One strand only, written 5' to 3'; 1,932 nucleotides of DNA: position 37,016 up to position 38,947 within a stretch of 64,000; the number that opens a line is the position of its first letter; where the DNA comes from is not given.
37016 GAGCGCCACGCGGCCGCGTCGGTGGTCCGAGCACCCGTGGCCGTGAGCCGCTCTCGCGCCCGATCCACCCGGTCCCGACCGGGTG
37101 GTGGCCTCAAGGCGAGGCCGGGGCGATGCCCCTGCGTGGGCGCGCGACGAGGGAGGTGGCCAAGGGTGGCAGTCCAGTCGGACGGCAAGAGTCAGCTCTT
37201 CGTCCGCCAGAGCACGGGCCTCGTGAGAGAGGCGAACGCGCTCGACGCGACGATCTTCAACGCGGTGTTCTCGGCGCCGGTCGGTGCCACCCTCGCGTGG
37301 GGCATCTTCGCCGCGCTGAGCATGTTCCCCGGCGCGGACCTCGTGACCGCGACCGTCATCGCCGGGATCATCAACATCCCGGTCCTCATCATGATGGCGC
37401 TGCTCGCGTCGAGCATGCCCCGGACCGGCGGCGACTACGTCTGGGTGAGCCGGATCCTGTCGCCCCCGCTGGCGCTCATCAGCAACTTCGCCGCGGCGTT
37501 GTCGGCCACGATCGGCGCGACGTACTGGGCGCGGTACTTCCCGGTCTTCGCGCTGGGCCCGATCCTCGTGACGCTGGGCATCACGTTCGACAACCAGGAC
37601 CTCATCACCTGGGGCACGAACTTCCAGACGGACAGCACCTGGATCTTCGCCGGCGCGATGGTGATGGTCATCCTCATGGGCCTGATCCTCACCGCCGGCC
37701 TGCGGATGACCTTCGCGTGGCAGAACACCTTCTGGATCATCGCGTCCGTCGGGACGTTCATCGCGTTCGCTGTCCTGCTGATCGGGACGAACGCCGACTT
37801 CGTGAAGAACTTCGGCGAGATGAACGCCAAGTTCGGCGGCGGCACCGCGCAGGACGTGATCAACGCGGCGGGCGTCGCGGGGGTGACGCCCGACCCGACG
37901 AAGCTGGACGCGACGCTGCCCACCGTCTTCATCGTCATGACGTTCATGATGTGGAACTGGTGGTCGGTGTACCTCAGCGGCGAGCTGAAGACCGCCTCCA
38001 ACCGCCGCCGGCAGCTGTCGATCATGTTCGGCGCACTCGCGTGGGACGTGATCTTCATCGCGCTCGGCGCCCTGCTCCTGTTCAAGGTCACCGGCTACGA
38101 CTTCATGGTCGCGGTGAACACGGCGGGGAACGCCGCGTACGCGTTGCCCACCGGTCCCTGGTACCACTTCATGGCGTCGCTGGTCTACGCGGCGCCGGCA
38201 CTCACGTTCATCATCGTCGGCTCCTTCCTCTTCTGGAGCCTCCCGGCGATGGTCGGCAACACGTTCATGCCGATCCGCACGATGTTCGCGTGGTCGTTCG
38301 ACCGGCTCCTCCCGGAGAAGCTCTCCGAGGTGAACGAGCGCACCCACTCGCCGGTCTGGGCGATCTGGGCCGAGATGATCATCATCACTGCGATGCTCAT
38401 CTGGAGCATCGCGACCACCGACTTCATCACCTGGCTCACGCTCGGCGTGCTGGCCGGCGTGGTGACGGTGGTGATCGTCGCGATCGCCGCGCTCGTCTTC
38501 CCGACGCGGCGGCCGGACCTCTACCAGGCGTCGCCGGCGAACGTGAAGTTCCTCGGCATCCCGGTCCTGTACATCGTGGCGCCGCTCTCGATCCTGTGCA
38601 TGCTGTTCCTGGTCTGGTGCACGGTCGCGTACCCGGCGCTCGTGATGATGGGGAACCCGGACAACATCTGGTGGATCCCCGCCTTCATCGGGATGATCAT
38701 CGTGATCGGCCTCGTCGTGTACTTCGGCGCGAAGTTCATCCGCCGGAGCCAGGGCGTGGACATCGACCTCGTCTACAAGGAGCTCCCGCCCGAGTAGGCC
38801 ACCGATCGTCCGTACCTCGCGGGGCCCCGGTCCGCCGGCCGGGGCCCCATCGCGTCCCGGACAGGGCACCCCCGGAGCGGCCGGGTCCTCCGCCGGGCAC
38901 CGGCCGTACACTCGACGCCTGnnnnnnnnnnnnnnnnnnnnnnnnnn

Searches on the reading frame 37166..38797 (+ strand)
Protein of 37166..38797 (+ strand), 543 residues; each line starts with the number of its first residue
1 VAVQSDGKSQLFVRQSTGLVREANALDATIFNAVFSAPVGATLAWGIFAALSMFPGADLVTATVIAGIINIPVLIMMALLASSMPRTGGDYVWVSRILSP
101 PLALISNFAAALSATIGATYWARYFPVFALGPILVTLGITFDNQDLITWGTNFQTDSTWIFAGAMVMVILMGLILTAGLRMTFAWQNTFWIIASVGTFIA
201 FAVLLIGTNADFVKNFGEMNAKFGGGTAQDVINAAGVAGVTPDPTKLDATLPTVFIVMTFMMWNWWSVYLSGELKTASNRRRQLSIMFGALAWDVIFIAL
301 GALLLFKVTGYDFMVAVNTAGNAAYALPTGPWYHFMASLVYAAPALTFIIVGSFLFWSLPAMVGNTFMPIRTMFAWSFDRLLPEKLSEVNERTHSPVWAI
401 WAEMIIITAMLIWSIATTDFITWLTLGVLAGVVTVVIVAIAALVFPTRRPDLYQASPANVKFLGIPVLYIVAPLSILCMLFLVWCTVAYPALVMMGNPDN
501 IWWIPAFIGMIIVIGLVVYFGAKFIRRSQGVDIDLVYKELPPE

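Call 88: search_protein_families(library=pfam, proteins=[window:37166-38797:+], max_evalue=0.00001)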
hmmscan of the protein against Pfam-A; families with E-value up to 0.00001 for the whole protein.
window:37166-38797:+ (543 aa): 2 families
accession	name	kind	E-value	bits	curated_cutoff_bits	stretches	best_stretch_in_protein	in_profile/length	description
PF13520.12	AA_permease_2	-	6e-17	62.1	27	1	33-509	9-425/427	Amino acid permease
PF00324.27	AA_permease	-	6.3e-06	25.6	24.6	0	39-527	11-462/470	Amino acid permease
